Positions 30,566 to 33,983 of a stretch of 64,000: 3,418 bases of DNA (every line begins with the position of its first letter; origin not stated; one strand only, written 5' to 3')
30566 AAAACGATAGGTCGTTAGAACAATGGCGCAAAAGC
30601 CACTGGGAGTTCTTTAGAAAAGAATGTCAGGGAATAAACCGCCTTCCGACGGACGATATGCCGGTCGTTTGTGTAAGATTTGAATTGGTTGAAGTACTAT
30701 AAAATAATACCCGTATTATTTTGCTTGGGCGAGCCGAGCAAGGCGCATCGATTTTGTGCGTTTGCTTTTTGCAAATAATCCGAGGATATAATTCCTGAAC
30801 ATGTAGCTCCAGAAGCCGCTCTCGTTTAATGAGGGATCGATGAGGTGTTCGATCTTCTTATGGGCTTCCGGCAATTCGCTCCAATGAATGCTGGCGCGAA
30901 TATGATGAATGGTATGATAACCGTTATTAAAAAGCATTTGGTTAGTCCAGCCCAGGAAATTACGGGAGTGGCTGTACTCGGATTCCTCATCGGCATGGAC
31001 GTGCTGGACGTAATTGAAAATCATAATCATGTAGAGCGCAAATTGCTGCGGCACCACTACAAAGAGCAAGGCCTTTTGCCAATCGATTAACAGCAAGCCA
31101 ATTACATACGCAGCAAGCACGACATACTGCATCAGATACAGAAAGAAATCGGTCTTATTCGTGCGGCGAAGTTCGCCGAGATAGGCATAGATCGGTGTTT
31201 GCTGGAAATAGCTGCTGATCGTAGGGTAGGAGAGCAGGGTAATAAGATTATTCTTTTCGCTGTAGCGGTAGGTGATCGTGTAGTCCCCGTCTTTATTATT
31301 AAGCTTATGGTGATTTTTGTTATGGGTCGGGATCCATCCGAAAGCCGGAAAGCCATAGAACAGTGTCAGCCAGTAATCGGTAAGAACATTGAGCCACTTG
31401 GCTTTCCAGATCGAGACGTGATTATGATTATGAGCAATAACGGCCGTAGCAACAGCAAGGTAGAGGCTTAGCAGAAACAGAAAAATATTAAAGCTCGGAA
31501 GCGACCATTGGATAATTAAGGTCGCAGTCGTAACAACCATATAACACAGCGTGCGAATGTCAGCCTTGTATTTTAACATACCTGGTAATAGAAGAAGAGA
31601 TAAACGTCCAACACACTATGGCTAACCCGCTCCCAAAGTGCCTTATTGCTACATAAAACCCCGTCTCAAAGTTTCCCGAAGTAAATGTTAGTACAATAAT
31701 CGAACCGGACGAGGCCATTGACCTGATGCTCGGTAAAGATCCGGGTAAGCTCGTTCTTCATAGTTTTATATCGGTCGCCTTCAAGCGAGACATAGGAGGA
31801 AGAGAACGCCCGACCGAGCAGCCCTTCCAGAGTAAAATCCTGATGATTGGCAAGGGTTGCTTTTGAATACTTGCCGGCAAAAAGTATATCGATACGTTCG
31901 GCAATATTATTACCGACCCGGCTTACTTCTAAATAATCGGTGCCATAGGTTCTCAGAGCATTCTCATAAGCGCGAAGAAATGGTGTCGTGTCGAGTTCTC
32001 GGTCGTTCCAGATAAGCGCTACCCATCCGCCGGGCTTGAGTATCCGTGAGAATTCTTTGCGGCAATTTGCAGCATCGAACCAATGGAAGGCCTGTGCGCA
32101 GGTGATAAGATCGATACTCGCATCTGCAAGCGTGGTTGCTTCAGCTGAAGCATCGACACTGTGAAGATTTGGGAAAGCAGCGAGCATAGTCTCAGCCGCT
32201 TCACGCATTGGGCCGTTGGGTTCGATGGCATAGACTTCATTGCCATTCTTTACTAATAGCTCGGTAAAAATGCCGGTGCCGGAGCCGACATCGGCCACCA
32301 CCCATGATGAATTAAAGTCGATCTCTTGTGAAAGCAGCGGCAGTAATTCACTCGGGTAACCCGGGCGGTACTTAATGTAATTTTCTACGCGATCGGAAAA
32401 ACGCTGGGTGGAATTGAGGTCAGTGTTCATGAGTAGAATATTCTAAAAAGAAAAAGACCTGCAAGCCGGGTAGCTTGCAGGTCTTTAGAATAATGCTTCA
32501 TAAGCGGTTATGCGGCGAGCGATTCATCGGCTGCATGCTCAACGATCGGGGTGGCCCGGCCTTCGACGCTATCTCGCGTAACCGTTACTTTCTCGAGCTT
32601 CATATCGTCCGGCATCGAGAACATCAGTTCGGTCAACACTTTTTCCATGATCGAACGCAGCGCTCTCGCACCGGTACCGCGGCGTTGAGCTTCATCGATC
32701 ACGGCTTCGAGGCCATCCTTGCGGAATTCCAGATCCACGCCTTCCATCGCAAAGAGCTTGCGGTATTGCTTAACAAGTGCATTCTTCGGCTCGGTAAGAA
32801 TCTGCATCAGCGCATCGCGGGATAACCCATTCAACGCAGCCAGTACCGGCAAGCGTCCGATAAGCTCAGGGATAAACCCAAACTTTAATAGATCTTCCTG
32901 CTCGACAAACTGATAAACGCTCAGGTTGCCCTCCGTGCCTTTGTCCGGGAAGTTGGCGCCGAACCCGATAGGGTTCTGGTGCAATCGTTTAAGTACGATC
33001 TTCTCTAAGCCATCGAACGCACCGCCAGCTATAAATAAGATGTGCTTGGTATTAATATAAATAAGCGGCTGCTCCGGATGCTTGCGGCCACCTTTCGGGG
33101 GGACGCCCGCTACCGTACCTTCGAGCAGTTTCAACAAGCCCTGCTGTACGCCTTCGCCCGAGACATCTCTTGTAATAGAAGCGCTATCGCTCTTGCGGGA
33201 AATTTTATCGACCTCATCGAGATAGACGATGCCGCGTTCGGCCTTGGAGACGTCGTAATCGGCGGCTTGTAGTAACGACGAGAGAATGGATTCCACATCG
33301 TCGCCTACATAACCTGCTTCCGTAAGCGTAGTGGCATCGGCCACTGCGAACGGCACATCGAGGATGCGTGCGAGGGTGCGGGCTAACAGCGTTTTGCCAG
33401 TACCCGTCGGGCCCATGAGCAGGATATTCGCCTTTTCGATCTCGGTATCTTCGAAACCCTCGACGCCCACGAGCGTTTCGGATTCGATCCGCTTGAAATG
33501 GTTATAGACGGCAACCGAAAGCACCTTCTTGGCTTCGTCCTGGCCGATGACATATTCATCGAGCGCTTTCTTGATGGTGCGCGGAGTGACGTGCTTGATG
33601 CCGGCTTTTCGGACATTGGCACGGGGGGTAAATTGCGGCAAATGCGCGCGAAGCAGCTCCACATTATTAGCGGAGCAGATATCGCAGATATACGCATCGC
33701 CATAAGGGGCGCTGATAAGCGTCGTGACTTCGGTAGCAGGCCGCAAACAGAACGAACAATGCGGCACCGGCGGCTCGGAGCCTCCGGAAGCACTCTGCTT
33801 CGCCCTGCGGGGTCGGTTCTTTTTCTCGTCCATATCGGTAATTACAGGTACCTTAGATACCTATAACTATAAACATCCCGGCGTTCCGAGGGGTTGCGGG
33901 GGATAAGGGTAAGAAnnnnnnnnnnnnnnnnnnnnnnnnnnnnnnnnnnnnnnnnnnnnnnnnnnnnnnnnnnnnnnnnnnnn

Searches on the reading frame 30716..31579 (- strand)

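Call 101: search_protein_families(library=pfam, proteins=[window:30716-31579:-])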
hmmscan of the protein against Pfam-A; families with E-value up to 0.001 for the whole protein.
window:30716-31579:- (287 aa): 1 family
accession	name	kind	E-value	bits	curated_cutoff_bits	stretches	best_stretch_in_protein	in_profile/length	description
PF00487.30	FA_desaturase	-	9.8e-30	104.6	29.7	1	33-248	9-243/253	Fatty acid desaturase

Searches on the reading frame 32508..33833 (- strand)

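Call 93: search_protein_families(library=pfam, proteins=[window:32508-33833:-])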
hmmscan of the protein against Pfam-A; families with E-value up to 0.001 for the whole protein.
window:32508-33833:- (441 aa): 12 families
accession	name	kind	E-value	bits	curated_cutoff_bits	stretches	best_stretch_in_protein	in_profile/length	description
PF07724.20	AAA_2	-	3e-30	105.9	27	1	134-330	3-165/166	AAA domain (Cdc48 subfamily)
PF00004.35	AAA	-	1.3e-14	55.2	21.2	1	137-242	1-97/131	ATPase family associated with various cellular activities (AAA)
PF06689.19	zf-C4_ClpX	-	2e-09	37.6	27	1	25-56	2-32/39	ClpX C4-type zinc finger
PF10431.15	ClpB_D2-small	-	5.8e-08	33.1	21.9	1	337-411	1-71/81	C-terminal, D2-small domain, of ClpB protein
PF01078.27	Mg_chelatase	-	4.2e-07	30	20.3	0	135-158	23-46/207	Magnesium chelatase, subunit ChlI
PF07728.20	AAA_5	-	2.2e-06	28.2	22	1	136-213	1-80/139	AAA domain (dynein-related subfamily)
PF13401.12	AAA_22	-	1.1e-05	26.2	27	1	134-185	5-59/130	AAA domain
PF05496.18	RuvB_N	-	4.4e-05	23.7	27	1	116-214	15-99/159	Holliday junction DNA helicase RuvB P-loop domain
PF00158.32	Sigma54_activat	-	0.00019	21.6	20.2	0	132-213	20-107/168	Sigma-54 interaction domain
PF13191.12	AAA_16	-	0.00028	21.9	32.6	0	135-161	25-51/167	AAA ATPase domain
PF00493.29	MCM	-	0.0004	20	23.3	1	94-217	25-139/224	MCM P-loop domain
PF13173.12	AAA_14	-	0.0005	20.5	27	0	136-216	4-79/129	AAA domain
